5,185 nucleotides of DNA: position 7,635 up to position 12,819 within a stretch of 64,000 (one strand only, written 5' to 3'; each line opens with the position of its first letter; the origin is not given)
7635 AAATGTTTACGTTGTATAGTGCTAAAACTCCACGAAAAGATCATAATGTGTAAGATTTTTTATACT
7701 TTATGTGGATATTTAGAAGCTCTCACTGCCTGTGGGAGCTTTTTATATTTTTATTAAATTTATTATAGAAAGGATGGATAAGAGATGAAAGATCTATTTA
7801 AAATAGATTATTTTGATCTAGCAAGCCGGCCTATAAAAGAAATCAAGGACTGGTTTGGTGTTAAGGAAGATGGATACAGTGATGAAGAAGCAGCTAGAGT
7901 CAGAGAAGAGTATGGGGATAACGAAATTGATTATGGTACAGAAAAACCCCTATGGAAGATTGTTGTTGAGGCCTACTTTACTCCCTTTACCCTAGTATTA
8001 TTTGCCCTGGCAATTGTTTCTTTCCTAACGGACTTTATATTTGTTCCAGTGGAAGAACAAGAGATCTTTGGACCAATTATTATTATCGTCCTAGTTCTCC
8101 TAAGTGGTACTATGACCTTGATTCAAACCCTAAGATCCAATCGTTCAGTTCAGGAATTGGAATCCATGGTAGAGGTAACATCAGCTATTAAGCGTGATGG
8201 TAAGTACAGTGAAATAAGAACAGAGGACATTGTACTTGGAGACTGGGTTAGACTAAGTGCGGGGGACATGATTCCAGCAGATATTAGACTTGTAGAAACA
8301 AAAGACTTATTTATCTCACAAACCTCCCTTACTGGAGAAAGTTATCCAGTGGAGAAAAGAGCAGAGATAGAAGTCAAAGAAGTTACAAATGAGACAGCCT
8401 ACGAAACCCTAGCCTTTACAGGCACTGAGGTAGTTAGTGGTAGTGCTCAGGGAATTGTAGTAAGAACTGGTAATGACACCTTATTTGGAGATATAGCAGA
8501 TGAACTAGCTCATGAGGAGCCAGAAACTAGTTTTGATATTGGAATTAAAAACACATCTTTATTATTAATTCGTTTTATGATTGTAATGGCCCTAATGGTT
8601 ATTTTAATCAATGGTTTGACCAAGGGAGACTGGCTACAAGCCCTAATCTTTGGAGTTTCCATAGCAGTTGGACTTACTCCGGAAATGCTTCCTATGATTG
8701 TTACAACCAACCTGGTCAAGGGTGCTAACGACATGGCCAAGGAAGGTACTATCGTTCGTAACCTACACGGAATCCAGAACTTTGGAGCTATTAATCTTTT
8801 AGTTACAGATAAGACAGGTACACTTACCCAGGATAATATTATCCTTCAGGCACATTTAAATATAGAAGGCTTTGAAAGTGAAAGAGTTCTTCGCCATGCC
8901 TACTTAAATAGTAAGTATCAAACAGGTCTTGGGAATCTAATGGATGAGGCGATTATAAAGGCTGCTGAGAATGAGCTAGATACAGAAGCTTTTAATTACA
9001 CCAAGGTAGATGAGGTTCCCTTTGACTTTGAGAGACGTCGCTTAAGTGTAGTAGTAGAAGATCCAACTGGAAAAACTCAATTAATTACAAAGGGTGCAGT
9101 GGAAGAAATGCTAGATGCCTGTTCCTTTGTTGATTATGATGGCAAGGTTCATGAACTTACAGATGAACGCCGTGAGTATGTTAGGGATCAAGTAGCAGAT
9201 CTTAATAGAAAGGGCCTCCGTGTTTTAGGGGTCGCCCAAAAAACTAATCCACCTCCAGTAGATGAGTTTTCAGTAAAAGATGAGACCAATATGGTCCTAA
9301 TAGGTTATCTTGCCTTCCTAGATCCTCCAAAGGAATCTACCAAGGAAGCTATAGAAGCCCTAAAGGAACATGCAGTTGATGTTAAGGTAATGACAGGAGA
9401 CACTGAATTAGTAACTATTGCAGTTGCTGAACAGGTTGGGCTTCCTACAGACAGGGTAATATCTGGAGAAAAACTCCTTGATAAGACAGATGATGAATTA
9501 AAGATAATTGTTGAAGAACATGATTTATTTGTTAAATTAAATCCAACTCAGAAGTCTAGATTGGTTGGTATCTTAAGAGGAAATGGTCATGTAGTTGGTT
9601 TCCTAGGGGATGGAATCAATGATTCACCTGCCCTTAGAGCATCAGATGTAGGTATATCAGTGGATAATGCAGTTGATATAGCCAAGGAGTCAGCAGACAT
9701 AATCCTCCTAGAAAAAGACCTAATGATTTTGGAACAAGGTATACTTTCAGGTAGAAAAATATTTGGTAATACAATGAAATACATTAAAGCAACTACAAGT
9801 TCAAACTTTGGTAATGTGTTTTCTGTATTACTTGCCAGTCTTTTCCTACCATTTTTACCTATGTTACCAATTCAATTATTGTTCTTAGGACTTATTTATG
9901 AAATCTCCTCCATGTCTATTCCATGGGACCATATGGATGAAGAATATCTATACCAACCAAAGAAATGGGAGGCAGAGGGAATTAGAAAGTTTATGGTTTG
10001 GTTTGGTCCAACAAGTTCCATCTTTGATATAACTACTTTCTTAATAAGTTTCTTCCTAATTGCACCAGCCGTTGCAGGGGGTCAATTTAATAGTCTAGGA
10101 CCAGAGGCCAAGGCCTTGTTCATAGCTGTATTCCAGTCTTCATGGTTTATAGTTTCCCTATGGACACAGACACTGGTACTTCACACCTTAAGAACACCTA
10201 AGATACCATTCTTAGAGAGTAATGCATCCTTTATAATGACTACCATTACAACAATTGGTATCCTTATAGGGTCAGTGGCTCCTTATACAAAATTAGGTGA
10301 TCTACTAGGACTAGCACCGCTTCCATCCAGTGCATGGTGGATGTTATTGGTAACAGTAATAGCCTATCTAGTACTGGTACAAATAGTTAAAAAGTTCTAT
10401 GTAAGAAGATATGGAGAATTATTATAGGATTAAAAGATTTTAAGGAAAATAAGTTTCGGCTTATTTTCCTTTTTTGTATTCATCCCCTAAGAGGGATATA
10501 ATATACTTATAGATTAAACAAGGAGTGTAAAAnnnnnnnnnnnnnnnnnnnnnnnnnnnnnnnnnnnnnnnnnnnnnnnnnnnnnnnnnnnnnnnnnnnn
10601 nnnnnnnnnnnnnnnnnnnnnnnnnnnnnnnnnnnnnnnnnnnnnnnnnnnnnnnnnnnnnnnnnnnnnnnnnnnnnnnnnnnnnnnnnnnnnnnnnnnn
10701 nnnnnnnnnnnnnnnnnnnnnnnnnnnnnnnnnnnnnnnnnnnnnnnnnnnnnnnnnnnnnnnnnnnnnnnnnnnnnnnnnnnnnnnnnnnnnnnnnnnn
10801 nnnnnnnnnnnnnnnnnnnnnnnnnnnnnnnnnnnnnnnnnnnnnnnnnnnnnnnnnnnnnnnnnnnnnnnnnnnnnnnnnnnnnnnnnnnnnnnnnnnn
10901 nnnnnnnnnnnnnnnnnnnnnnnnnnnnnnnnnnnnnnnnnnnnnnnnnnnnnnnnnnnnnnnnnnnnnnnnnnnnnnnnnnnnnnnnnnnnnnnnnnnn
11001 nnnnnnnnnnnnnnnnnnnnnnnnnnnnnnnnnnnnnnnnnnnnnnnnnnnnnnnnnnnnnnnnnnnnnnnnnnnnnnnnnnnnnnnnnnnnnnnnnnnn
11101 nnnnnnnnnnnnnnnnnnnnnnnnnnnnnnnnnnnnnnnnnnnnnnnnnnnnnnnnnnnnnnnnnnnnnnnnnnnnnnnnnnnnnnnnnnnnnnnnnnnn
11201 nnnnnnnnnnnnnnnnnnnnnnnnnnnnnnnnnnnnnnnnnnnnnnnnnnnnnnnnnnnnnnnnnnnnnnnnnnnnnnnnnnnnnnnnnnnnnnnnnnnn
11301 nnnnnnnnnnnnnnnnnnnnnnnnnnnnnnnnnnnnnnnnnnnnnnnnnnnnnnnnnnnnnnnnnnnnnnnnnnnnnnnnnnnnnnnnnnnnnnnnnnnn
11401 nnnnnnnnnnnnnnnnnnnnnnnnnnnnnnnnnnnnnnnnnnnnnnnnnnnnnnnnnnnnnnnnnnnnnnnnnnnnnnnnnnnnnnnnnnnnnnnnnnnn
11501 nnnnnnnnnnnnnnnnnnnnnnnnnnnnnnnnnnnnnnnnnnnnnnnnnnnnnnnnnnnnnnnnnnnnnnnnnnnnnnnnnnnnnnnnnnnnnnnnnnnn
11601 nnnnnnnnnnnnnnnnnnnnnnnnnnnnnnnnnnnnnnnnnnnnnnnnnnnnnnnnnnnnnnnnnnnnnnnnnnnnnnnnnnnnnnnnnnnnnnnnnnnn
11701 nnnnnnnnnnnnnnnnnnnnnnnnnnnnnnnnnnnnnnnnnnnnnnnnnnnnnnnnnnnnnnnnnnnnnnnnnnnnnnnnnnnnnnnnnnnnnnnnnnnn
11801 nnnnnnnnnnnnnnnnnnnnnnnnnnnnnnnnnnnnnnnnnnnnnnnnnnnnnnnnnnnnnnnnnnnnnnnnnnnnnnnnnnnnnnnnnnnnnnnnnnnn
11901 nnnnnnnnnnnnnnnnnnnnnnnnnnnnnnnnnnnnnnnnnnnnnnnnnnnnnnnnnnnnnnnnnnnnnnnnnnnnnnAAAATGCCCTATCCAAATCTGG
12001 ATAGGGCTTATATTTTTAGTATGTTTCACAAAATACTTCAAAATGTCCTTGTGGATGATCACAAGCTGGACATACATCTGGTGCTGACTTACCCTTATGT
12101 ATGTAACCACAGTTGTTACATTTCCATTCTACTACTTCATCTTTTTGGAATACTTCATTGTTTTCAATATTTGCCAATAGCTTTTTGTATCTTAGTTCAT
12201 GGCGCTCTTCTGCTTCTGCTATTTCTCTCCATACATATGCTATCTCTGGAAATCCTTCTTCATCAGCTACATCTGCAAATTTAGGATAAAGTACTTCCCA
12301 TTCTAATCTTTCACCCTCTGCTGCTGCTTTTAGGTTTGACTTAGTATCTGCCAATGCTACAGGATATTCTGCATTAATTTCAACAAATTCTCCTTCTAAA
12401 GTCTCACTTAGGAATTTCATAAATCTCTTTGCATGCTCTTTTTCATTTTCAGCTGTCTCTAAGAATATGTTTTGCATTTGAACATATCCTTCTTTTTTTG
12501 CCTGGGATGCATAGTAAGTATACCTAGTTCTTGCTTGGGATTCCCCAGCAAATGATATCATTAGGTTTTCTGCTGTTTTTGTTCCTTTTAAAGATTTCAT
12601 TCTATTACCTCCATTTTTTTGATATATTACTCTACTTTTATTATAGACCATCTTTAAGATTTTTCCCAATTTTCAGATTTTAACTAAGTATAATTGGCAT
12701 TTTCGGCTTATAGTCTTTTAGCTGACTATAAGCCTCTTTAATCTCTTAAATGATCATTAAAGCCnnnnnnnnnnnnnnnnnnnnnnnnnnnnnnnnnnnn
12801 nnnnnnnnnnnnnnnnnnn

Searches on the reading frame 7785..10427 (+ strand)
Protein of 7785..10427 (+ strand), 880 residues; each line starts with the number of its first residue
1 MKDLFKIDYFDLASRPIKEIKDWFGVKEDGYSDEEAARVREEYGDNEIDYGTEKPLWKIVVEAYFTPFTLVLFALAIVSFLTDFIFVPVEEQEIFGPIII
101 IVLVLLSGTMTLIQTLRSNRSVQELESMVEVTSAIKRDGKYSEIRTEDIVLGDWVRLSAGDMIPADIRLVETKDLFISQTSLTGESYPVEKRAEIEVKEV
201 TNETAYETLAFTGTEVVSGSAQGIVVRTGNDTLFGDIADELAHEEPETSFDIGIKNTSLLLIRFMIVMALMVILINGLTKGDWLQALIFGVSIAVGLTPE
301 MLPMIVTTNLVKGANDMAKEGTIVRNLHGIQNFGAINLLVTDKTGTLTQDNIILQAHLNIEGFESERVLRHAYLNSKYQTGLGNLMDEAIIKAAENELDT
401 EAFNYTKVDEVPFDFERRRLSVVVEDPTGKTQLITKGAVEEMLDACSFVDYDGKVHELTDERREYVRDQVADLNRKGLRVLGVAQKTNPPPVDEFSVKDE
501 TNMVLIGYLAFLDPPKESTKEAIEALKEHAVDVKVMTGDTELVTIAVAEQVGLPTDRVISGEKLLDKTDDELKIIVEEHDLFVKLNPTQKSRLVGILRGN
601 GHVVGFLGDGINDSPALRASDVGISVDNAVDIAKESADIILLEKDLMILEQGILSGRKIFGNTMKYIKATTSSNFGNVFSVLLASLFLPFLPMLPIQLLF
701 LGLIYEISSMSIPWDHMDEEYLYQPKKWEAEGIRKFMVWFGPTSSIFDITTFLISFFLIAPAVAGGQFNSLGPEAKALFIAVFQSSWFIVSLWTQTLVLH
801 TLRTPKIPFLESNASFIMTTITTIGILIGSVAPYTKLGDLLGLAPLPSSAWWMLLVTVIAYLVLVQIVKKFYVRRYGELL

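Call 15: search_protein_families(library=pfam, proteins=[window:7785-10427:+], max_evalue=0.0001)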
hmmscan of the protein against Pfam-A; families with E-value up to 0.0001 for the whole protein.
window:7785-10427:+ (880 aa): 5 families
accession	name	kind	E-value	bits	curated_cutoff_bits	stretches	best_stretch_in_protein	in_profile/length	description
PF00122.25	E1-E2_ATPase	-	8e-38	130.2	28.1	1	130-319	4-180/181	E1-E2 ATPase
PF00689.26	Cation_ATPase_C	-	1.8e-16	60.9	27.3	1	690-871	1-175/175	Cation transporting ATPase, C-terminus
PF00702.32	Hydrolase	-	2.9e-13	51.1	26.4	1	336-620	1-190/191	haloacid dehalogenase-like hydrolase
PF00690.31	Cation_ATPase_N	-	4.2e-12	46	20.4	1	15-79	4-69/69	Cation transporter/ATPase, N-terminus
PF13246.12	Cation_ATPase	-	1.1e-09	38.6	21.7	1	382-449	20-91/91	Cation transport ATPase (P-type)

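Call 39: find_encoding_contigs(protein=window:7785-10427:+, flank=2000, max_places=3)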
Protein window:7785-10427:+ (880 aa): no gene with exactly this product is on record in the collection.

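Call 53: find_homologous_proteins(query=window:7785-10424:+, max_evalue=1e-50)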
Query window:7785-10424:+ (880 aa): 8000 proteins with E <= 1e-50 among 8000 candidates; the best 120 are listed.
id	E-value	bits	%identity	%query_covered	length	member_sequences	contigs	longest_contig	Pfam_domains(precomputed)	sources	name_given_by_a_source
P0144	0.0e+0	1940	100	100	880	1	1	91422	PF00702.33,PF13246.13,PF00689.27,PF00690.32,PF00122.26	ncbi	-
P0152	0.0e+0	1787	91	100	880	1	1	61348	PF00702.33,PF13246.13,PF00689.27,PF00690.32,PF00122.26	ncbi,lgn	-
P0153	0.0e+0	1786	91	100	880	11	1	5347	PF00702.33,PF13246.13,PF00689.27,PF00690.32,PF00122.26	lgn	-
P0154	0.0e+0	1767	89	100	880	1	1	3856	PF00702.33,PF13246.13,PF00689.27,PF00690.32,PF00122.26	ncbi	-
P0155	0.0e+0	1765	89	100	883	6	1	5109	PF00702.33,PF13246.13,PF00689.27,PF00690.32,PF00122.26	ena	-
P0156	0.0e+0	1746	88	100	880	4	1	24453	PF00702.33,PF13246.13,PF00689.27,PF00690.32,PF00122.26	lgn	-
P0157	0.0e+0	1740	89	100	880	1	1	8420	PF00702.33,PF13246.13,PF00689.27,PF00690.32,PF00122.26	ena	-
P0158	0.0e+0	1738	88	100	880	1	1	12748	PF00702.33,PF13246.13,PF00689.27,PF00690.32,PF00122.26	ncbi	-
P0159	0.0e+0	1734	88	100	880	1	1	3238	PF00702.33,PF13246.13,PF00689.27,PF00690.32,PF00122.26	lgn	-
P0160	0.0e+0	1725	88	100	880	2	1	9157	PF00702.33,PF13246.13,PF00689.27,PF00690.32,PF00122.26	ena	-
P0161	0.0e+0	1718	87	100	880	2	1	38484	PF00702.33,PF13246.13,PF00689.27,PF00690.32,PF00122.26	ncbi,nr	nr:magnesium-translocating P-type ATPase [Tissierella sp.]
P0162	0.0e+0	1715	86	100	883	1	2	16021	PF00702.33,PF13246.13,PF00689.27,PF00690.32,PF00122.26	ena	-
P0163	0.0e+0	1713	86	100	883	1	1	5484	PF00702.33,PF13246.13,PF00689.27,PF00690.32,PF00122.26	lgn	-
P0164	0.0e+0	1712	87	100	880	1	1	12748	PF00702.33,PF13246.13,PF00689.27,PF00690.32,PF00122.26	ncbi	-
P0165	0.0e+0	1690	86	100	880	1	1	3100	PF00702.33,PF13246.13,PF00689.27,PF00690.32,PF00122.26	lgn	-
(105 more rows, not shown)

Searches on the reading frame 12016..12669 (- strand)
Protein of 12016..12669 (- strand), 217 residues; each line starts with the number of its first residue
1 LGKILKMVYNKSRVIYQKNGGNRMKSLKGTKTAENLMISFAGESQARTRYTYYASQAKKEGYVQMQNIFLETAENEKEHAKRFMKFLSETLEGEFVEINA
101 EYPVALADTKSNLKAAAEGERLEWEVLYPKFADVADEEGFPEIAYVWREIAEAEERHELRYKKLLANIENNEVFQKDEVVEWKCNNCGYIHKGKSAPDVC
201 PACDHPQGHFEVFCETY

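Call 15: search_protein_families(library=pfam, proteins=[window:12016-12669:-], max_evalue=0.0001)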
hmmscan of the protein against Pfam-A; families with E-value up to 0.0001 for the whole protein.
window:12016-12669:- (217 aa): 4 families
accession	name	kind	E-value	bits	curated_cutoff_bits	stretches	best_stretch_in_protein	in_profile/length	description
PF02915.23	Rubrerythrin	-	6e-29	101.6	22.8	1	34-165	1-137/137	Rubrerythrin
PF21349.2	RUBY_RBDX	-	2e-14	53.2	26.5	1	182-211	1-30/30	Rubrerythrin, rubredoxin-like domain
PF00210.30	Ferritin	-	4.4e-07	30.3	24.5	1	40-169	8-140/142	Ferritin-like domain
PF23458.2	DUF7130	-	1.3e-05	25.5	35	1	171-211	44-84/89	Domain of unknown function (DUF7130)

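Call 41: search_protein_families(library=ncbifam, proteins=[window:12016-12669:-], max_evalue=0.00001)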
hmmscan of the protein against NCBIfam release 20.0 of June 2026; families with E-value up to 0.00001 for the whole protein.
window:12016-12669:- (217 aa): 2 families
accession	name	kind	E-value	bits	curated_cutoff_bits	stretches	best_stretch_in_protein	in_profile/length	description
NF045767.1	RuberyRbr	equivalog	2.1e-95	318.3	200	1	24-217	1-194/194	rubrerythrin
NF045783.1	Nigrythrn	equivalog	4.4e-25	89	340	1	31-213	28-202/202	nigerythrin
